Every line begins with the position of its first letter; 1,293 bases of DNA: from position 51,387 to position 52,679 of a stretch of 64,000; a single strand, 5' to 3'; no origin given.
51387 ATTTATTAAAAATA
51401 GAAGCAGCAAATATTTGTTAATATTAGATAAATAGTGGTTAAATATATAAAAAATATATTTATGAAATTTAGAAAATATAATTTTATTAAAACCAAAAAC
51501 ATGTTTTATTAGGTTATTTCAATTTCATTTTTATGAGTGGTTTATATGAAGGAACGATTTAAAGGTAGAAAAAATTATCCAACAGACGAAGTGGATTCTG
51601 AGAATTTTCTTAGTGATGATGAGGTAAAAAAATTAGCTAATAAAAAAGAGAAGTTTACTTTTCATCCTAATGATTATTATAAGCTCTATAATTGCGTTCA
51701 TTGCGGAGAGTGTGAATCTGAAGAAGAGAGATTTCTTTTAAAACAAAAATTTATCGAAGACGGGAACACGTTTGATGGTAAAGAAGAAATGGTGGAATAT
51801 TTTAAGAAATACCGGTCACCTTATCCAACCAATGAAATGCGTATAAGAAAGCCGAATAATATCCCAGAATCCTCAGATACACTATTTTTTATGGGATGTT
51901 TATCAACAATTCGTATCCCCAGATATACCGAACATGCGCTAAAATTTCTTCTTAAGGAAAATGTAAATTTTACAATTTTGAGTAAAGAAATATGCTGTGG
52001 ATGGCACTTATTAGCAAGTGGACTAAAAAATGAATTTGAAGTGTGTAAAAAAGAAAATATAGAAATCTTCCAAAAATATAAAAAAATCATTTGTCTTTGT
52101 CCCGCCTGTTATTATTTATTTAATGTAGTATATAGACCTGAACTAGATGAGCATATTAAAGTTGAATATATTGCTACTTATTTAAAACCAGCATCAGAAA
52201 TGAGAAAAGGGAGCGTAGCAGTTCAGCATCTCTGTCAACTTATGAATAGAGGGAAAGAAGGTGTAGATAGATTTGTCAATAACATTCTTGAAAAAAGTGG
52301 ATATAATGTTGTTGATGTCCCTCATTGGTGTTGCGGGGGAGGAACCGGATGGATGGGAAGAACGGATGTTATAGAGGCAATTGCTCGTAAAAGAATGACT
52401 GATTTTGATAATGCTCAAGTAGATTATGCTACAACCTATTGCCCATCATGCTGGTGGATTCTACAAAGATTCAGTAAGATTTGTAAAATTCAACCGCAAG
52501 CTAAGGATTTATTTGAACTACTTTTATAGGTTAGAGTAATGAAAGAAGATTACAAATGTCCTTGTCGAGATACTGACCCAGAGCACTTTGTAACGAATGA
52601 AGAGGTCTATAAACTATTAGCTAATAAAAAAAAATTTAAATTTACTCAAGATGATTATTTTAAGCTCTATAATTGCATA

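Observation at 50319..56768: Nine-gene thiol-disulfide super-cluster: Grx-like, FTR-like, 2x HdrB/D-like, 3x PDO, TrxR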

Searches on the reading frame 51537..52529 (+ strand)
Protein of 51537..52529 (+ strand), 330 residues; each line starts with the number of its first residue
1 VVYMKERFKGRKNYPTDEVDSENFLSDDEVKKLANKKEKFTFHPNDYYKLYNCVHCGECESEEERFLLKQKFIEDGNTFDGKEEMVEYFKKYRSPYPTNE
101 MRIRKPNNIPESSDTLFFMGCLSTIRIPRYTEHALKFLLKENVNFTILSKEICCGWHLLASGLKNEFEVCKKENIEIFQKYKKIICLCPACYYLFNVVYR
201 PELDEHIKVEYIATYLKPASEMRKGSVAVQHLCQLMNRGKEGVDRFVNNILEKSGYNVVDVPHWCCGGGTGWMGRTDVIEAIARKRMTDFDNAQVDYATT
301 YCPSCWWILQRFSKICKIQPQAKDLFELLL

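Call 3: search_protein_families(library=pfam, proteins=[window:51537-52529:+], max_evalue=0.01)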
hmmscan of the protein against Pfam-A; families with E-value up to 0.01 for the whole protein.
window:51537-52529:+ (330 aa): 1 family
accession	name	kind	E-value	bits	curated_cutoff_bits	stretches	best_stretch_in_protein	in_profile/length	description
PF02754.22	CCG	-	4.1e-23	81.7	20.6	2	227-309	1-84/85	Cysteine-rich domain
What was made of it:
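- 51546..52529 (+): CCG1, a soluble HdrD/EtfD-like Fe-S protein. It has an N-terminal CxxCxxC and two complete CCG domains. It is the predicted Fe-S disulfide reductase; its substrate is unknown. PF02754 x2 (call 3).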

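Call 4: search_protein_families(library=ncbifam, proteins=[window:51537-52529:+], max_evalue=0.01)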
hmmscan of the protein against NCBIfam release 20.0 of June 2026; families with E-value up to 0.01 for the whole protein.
window:51537-52529:+ (330 aa): 7 families
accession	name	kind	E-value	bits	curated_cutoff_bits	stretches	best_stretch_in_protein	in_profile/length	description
NF004898.0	PRK06259.1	equivalog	3.2e-23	82.1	385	1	68-329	212-484/488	fumarate reductase (CoM/CoB) subunit TfrB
NF045670.1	quin_L_LdhH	equivalog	2.6e-18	65.7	800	2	110-212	464-568/706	L-lactate dehydrogenase (quinone) large subunit LdhH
NF045663.1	diclust_near_Sec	equivalog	9.2e-10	37.2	530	1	105-305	412-614/759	pyridine nucleotide-disulfide oxidoreductase/dicluster-binding protein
NF008369.0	PRK11168.1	equivalog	1.1e-09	37.7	278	1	109-312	163-383/401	anaerobic glycerol-3-phosphate dehydrogenase subunit C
TIGR03379.1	glycerol3P_GlpC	equivalog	5.4e-08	32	279.9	1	115-319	164-387/397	anaerobic glycerol-3-phosphate dehydrogenase subunit GlpC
TIGR03288.1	CoB_CoM_SS_B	equivalog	1.1e-07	31.4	345.15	1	116-254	3-142/290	CoB--CoM heterodisulfide reductase subunit B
NF008434.0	PRK11274.1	equivalog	0.00057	18.9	333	0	218-309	296-388/409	glycolate oxidase subunit GlcF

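Call 6: find_encoding_contigs(protein=window:51537-52529:+, flank=10000, max_places=6)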
Protein window:51537-52529:+ (330 aa): no gene with exactly this product is on record in the collection.

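Call 7: find_encoding_contigs(protein=window:51546-52529:+, flank=10000, max_places=6)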
Protein window:51546-52529:+ (327 aa): 4 contigs read that carry it; 4 places shown.
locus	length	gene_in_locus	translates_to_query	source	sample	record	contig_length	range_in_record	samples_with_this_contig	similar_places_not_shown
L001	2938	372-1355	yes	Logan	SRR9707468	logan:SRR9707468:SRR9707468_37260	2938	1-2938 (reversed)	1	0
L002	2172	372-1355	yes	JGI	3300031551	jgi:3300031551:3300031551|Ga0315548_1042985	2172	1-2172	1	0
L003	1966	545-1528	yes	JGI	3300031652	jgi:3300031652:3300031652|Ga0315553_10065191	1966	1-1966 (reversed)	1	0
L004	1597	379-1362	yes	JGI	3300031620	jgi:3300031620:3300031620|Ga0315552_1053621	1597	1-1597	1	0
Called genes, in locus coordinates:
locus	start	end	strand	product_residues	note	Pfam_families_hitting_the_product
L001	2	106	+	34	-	?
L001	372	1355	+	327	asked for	PF02754:CCG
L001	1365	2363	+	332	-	PF02754:CCG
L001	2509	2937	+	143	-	?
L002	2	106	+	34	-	?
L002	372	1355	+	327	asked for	PF02754:CCG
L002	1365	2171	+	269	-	?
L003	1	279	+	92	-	?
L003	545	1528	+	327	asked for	PF02754:CCG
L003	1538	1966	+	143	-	?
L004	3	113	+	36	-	?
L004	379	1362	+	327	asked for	PF02754:CCG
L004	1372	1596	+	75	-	?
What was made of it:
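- Checked: CCG1, 51546-52529: the ATG start is the one on record; the GTG at 51537 is not (calls 6, 7).
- Tried and rejected: The ATG-start CCG1 gave only contigs of 3 kb or less from the same organism (call 7).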

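Call 9: find_homologous_proteins(query=window:51546-52529:+, max_evalue=0.00001)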
Query window:51546-52529:+ (327 aa): 334 proteins with E <= 0.00001 among 962 candidates; the best 120 are listed.
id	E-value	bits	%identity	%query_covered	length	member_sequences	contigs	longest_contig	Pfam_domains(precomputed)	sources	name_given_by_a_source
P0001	1.5e-228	776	100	100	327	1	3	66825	PF02754.22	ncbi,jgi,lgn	-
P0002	1.2e-182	625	78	100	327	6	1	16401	PF02754.22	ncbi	ncbi:MAG: heterodisulfide reductase-related iron-sulfur binding cluster [Promethearchaeota archaeon]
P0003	4.4e-180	616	75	100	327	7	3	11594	PF02754.22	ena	-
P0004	1.5e-179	614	75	100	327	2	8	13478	PF02754.22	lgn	-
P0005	1.7e-176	604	74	100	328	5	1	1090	PF02754.22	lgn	-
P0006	3.2e-176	603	72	100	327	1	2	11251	PF02754.22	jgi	jgi:Fe-S oxidoreductase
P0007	7.1e-174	596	73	100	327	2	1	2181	PF02754.22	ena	-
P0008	2.3e-171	587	73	100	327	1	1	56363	PF02754.22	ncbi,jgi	ncbi:MAG: heterodisulfide reductase-related iron-sulfur binding cluster [Promethearchaeota archaeon]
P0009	3.7e-171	587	74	100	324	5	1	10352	PF02754.22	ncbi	ncbi:MAG: heterodisulfide reductase-related iron-sulfur binding cluster [Promethearchaeota archaeon]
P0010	8.3e-171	586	72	100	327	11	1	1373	PF02754.22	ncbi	-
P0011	6.7e-170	583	73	100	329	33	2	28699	PF02754.22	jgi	jgi:Fe-S oxidoreductase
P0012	2.0e-169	581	72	100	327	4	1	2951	PF02754.22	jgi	-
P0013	4.6e-169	580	72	100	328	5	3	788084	PF02754.22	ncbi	ncbi:MAG: heterodisulfide reductase-related iron-sulfur binding cluster [Candidatus Hodarchaeota arc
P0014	1.3e-168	578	71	100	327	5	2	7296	PF02754.22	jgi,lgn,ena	jgi:Fe-S oxidoreductase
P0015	2.6e-167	574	70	100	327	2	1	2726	PF02754.22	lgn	-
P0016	8.5e-167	572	71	100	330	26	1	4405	PF02754.22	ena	-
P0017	8.6e-167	572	71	100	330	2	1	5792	PF02754.22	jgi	-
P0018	8.9e-167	572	71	100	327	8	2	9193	PF02754.22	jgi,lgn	-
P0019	1.0e-166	572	70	100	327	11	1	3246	PF02754.22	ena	-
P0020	1.6e-166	572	69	100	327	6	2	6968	PF02754.22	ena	-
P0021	2.1e-165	568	69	100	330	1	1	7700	PF02754.22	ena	-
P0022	4.0e-165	567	71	100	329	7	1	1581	PF02754.22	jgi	jgi:Fe-S oxidoreductase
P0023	8.6e-165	566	71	100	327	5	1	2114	PF02754.22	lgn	-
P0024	8.7e-165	566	69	100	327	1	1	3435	PF02754.22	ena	-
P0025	2.8e-164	564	71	100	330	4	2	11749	PF02754.22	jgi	-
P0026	5.0e-164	563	69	100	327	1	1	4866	PF02754.22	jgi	jgi:Fe-S oxidoreductase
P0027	8.9e-164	563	69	100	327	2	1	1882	PF02754.22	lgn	-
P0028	1.1e-163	562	69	100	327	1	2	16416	PF02754.22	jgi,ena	-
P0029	1.8e-163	562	69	100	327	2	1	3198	PF02754.22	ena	-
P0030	2.2e-163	561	69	100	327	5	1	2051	PF02754.22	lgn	-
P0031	2.3e-163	561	68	100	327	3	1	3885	PF02754.22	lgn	-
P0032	5.9e-163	560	69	100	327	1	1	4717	PF02754.22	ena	-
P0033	6.1e-163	560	69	100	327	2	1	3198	PF02754.22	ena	-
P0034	6.7e-163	560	69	100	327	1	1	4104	PF02754.22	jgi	-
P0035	4.2e-162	557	68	100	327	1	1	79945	PF02754.22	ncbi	ncbi:MAG: heterodisulfide reductase-related iron-sulfur binding cluster [Promethearchaeota archaeon]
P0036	6.2e-162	556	69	100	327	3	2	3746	PF02754.22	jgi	-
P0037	7.6e-162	556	71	100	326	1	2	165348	PF02754.22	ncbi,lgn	-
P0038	1.1e-161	556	69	100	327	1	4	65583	PF02754.22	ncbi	ncbi:MAG: (Fe-S)-binding protein [Candidatus Hodarchaeota archaeon]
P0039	2.1e-161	555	69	100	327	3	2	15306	PF02754.22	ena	-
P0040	9.0e-161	553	68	100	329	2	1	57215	PF02754.22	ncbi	ncbi:MAG: (Fe-S)-binding protein [Candidatus Heimdallarchaeota archaeon]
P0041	1.4e-160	552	70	100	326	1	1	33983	PF02754.22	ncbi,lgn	ncbi:MAG: (Fe-S)-binding protein [Candidatus Thorarchaeota archaeon]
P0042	1.4e-160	552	66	100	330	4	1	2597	PF02754.22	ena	-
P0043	1.8e-160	552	69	100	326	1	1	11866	PF02754.22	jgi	jgi:Fe-S oxidoreductase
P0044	1.9e-160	552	69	100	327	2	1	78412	PF02754.22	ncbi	-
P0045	2.7e-160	551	67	100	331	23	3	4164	PF02754.22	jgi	jgi:Fe-S oxidoreductase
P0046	3.9e-160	551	70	100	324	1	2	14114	PF02754.22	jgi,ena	-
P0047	4.1e-160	551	68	100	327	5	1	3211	PF02754.22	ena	-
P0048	9.4e-160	549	68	100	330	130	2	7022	PF02754.22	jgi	jgi:Fe-S oxidoreductase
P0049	2.5e-159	548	69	100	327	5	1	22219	PF02754.22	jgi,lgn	-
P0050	3.6e-159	547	69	100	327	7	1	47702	PF02754.22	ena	-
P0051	3.7e-159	547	67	100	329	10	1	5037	PF02754.22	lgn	-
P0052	9.5e-159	546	67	100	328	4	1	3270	PF02754.22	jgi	-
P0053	1.2e-158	546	67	100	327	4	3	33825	PF02754.22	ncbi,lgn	ncbi:MAG: (Fe-S)-binding protein [Promethearchaeota archaeon]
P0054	2.5e-158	545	66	100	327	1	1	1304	PF02754.22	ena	-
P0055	2.7e-158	545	67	100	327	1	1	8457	PF02754.22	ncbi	ncbi:MAG: (Fe-S)-binding protein [Candidatus Thorarchaeota archaeon]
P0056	3.6e-158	544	67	100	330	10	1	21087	PF02754.22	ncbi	-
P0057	6.9e-158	543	66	100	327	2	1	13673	PF02754.22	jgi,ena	-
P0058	7.7e-158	543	67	100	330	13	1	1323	PF02754.22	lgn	-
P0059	1.2e-157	542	68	100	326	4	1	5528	PF02754.22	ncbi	-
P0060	1.3e-157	542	69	100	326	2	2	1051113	PF02754.22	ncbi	ncbi:MAG: heterodisulfide reductase-related iron-sulfur binding cluster [Promethearchaeota archaeon]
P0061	1.8e-157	542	67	100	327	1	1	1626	PF02754.22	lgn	-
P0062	2.0e-157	542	66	100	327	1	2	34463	PF02754.22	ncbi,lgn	ncbi:MAG: heterodisulfide reductase-related iron-sulfur binding cluster [Promethearchaeota archaeon]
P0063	2.9e-157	541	66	100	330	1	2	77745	PF02754.22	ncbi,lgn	-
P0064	3.4e-157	541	65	100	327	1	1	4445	PF02754.22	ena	-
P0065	3.7e-157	541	66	100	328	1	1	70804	PF02754.22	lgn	-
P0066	4.3e-157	541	65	100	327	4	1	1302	PF02754.22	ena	-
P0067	4.4e-157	541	65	100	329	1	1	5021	PF02754.22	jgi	jgi:Fe-S oxidoreductase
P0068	5.6e-157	540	67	100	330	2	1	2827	PF02754.22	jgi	-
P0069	5.7e-157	540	66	100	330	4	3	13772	PF02754.22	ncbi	-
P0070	6.3e-157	540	66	100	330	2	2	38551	PF02754.22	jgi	-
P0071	9.9e-157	539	67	100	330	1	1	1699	PF02754.22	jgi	jgi:Fe-S oxidoreductase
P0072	1.6e-156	539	66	100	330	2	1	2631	PF02754.22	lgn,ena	-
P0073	2.0e-156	538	67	100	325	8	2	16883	PF02754.22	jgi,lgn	-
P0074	2.2e-156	538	66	100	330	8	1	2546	PF02754.22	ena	-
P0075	3.1e-156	538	65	100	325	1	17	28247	PF02754.22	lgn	-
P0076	3.4e-156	538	66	100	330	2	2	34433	PF02754.22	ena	-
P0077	4.8e-156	537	66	100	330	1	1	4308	PF02754.22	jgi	-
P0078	1.7e-155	535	68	100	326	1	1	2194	PF02754.22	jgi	-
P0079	1.7e-155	535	67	100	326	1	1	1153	PF02754.22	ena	-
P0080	2.3e-155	535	68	100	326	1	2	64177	PF02754.22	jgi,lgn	jgi:Fe-S oxidoreductase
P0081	2.3e-155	535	66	100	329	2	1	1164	PF02754.22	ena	-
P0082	2.5e-155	535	66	100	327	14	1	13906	PF02754.22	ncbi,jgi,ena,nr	ncbi:MAG TPA: (Fe-S)-binding protein [bacterium]|nr:(Fe-S)-binding protein [bacterium]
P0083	3.7e-155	534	65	100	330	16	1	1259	PF02754.22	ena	-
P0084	3.9e-155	534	66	100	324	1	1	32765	PF02754.22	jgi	-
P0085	5.2e-155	534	66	100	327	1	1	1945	PF02754.22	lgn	-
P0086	5.8e-155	534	65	100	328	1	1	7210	PF02754.22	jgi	jgi:Fe-S oxidoreductase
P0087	6.1e-155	534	65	100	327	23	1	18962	PF02754.22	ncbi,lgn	ncbi:MAG: heterodisulfide reductase-related iron-sulfur binding cluster [Candidatus Odinarchaeota ar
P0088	6.3e-155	533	67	100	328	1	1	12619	PF02754.22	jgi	jgi:Fe-S oxidoreductase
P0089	7.3e-155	533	67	100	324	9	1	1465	PF02754.22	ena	-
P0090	1.6e-154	532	65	100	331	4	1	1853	PF02754.22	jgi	jgi:Fe-S oxidoreductase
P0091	2.0e-154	532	67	100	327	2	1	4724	PF02754.22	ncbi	ncbi:MAG: heterodisulfide reductase-related iron-sulfur binding cluster [Promethearchaeota archaeon]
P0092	3.2e-154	531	68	100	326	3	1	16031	PF02754.22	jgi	jgi:Fe-S oxidoreductase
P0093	1.2e-153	529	67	100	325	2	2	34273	PF02754.22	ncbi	-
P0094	1.2e-153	529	67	100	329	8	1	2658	PF02754.22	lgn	-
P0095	1.9e-153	529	65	100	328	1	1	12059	PF02754.22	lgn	-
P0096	2.2e-153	528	67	100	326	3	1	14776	PF02754.22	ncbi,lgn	ncbi:MAG: heterodisulfide reductase-related iron-sulfur binding cluster [Candidatus Thorarchaeota ar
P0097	3.6e-153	528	64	100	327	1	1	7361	PF02754.22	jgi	-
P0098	5.1e-153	527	67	100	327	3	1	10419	PF02754.22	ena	-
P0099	5.9e-153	527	67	100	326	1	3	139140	PF02754.22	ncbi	ncbi:MAG: heterodisulfide reductase-related iron-sulfur binding cluster [Candidatus Hodarchaeota arc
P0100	7.3e-153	527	67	100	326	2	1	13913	PF02754.22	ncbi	ncbi:MAG: heterodisulfide reductase-related iron-sulfur binding cluster [Promethearchaeota archaeon]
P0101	1.5e-152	526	67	100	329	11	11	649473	PF02754.22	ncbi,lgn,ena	-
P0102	1.6e-152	526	68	100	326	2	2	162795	PF02754.22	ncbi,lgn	ncbi:MAG: (Fe-S)-binding protein [Promethearchaeota archaeon]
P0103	1.7e-152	525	67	100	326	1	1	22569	PF02754.22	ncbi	ncbi:MAG: heterodisulfide reductase-related iron-sulfur binding cluster [Candidatus Odinarchaeota ar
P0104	3.3e-152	525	68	100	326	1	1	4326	PF02754.22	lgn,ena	-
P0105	3.8e-152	524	66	100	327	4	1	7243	PF02754.22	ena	-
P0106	4.1e-152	524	67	100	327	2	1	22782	PF02754.22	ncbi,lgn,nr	ncbi:MAG: (Fe-S)-binding protein [Candidatus Lokiarchaeota archaeon]|nr:(Fe-S)-binding protein [Cand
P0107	6.1e-152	524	65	100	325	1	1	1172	PF02754.22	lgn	-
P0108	7.3e-152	523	68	100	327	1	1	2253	PF02754.22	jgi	jgi:Fe-S oxidoreductase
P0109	1.7e-151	522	66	100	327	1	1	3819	PF02754.22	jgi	-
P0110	2.2e-151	522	66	100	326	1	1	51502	PF02754.22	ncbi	-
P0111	2.2e-151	522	66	100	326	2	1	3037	PF02754.22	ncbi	ncbi:MAG: heterodisulfide reductase-related iron-sulfur binding cluster [Candidatus Thorarchaeota ar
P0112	2.3e-151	522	67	100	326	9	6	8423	PF02754.22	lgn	-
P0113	2.3e-151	522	66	100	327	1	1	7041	PF02754.22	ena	-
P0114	2.6e-151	522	66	100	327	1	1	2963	PF02754.22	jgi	-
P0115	3.3e-151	521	64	100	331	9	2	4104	PF02754.22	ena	-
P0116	4.3e-151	521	66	100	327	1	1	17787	PF02754.22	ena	-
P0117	5.2e-151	521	67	100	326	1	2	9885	PF02754.22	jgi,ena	-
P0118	5.9e-151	520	66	100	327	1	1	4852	PF02754.22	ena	-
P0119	1.1e-150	520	65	100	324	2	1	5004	PF02754.22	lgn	-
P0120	1.9e-150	519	66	100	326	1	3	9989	PF02754.22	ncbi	ncbi:MAG: (Fe-S)-binding protein [Candidatus Hodarchaeota archaeon]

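Call 10: find_encoding_contigs(protein=P0013, flank=8000, max_places=1)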
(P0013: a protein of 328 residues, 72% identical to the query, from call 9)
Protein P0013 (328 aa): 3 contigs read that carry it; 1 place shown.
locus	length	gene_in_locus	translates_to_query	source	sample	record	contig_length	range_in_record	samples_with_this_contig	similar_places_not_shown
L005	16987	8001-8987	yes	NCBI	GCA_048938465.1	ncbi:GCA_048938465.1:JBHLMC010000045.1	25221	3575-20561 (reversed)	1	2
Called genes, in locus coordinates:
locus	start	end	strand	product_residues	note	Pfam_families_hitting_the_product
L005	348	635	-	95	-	-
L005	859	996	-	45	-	PF00301:Rubredoxin, PF21349:RUBY_RBDX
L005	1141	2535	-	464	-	PF13347:MFS_2, PF07690:MFS_1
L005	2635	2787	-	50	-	PF00301:Rubredoxin (faint)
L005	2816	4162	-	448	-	PF07992:Pyr_redox_2, PF13738:Pyr_redox_3 (faint), PF00070:Pyr_redox, PF18267:Rubredoxin_C, PF00301:Rubredoxin (faint)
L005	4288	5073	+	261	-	PF12838:Fer4_7 (faint), PF00037:Fer4 (weak), PF12797:Fer4_2 (faint), PF12837:Fer4_6 (weak), PF13237:Fer4_10, PF14697:Fer4_21 (weak), PF13187:Fer4_9 (faint), PF27217:AF_0155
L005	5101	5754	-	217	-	PF04967:HTH_10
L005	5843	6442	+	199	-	PF03358:FMN_red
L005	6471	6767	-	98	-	PF00462:Glutaredoxin (weak)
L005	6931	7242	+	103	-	PF00462:Glutaredoxin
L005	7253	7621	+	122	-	PF02943:FeThRed_B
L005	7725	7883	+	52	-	-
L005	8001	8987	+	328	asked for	PF02754:CCG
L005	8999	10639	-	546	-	PF12860:PAS_7 (faint), PF00512:HisKA (weak), PF02518:HATPase_c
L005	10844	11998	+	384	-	PF16983:MFS_MOT1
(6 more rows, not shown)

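Call 11: find_encoding_contigs(protein=P0040, flank=8000, max_places=1)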
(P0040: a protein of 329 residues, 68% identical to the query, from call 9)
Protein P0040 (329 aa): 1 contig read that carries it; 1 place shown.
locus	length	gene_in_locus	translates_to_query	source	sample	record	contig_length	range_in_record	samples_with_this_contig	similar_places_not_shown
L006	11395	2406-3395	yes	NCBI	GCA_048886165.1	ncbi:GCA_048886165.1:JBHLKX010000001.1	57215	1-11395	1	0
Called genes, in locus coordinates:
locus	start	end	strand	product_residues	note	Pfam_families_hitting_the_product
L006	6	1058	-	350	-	-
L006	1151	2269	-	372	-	-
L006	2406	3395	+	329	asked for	PF02754:CCG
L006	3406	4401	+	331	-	PF02754:CCG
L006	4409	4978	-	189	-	PF01965:DJ-1_PfpI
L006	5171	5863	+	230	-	PF00462:Glutaredoxin (faint), PF14595:Thioredoxin_9 (faint), PF13098:Thioredoxin_2 (faint), PF13728:TraF (faint), PF23357:DUF7088 (faint), PF05768:Glrx-like (faint), PF00085:Thioredoxin (weak), PF13192:Thioredoxin_3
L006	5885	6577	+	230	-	PF13098:Thioredoxin_2 (faint), PF00085:Thioredoxin (faint), PF05768:Glrx-like (faint), PF13192:Thioredoxin_3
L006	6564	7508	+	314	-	PF07992:Pyr_redox_2, PF13738:Pyr_redox_3, PF00070:Pyr_redox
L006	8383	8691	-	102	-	PF00011:HSP20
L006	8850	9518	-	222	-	PF17746:SfsA_N, PF03749:SfsA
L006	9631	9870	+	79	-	PF12838:Fer4_7 (weak)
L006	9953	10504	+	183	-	PF13404:HTH_AsnC-type, PF13412:HTH_24, PF01022:HTH_5 (weak), PF01047:MarR (weak)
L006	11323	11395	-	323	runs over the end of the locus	PF02535:Zip (faint)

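Call 12: find_encoding_contigs(protein=P0041, flank=8000, max_places=1)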
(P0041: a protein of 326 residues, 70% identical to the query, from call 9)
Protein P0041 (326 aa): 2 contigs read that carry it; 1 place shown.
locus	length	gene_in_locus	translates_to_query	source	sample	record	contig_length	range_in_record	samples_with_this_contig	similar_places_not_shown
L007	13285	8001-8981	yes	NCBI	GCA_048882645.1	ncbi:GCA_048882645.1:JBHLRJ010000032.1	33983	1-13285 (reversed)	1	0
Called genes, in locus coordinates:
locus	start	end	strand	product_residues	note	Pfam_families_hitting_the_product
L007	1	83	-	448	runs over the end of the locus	PF03486:HI0933_like (faint), PF07992:Pyr_redox_2, PF13738:Pyr_redox_3, PF00070:Pyr_redox, PF18267:Rubredoxin_C, PF00301:Rubredoxin (faint)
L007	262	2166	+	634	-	PF03063:Prismane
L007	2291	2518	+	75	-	-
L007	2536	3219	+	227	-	PF04909:Amidohydro_2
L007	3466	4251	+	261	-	PF00037:Fer4 (weak), PF12837:Fer4_6, PF13237:Fer4_10, PF14697:Fer4_21 (weak), PF12838:Fer4_7 (weak), PF13187:Fer4_9 (weak), PF27217:AF_0155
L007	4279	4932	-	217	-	PF04967:HTH_10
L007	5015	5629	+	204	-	PF03358:FMN_red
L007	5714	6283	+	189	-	-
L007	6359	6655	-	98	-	PF00462:Glutaredoxin (weak)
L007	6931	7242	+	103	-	PF00462:Glutaredoxin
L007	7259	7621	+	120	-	PF02943:FeThRed_B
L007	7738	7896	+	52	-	-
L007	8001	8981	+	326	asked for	PF02754:CCG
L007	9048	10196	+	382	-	PF16983:MFS_MOT1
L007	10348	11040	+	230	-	PF14595:Thioredoxin_9 (faint), PF13098:Thioredoxin_2 (faint), PF00085:Thioredoxin (faint), PF05768:Glrx-like (faint), PF13192:Thioredoxin_3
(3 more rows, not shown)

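Call 13: find_encoding_contigs(protein=P0087, flank=8000, max_places=1)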
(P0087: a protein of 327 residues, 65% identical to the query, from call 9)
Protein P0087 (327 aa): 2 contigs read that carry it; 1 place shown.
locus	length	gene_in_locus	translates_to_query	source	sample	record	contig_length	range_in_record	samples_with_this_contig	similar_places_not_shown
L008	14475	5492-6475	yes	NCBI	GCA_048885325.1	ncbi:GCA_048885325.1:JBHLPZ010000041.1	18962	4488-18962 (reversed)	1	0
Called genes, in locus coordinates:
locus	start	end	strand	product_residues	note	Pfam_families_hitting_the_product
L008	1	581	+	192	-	PF27217:AF_0155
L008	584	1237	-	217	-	PF04967:HTH_10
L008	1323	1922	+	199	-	PF03358:FMN_red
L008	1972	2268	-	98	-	PF00462:Glutaredoxin (weak)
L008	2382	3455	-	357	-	PF00503:G-alpha (weak), PF00025:Arf (faint), PF00071:Ras (weak)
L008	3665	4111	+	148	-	PF13646:HEAT_2 (weak), PF03130:HEAT_PBS (faint)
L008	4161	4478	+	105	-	PF00462:Glutaredoxin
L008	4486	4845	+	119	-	PF02943:FeThRed_B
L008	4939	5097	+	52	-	-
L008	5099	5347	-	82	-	-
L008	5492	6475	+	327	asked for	PF02754:CCG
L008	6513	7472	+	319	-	PF02754:CCG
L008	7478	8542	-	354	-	PF00025:Arf, PF00071:Ras, PF08477:Roc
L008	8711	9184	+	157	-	PF13673:Acetyltransf_10, PF00583:Acetyltransf_1, PF13508:Acetyltransf_7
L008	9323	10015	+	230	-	PF13098:Thioredoxin_2 (faint), PF23357:DUF7088 (faint), PF00462:Glutaredoxin (faint), PF00085:Thioredoxin (faint), PF05768:Glrx-like (faint), PF14595:Thioredoxin_9 (faint), PF13192:Thioredoxin_3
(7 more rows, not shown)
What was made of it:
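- Variable inserts lie between the CCG genes and PDO1: a histidine kinase, an MFS_MOT1 transporter, DJ-1, an Arf GTPase and a GNAT (calls 10-13).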
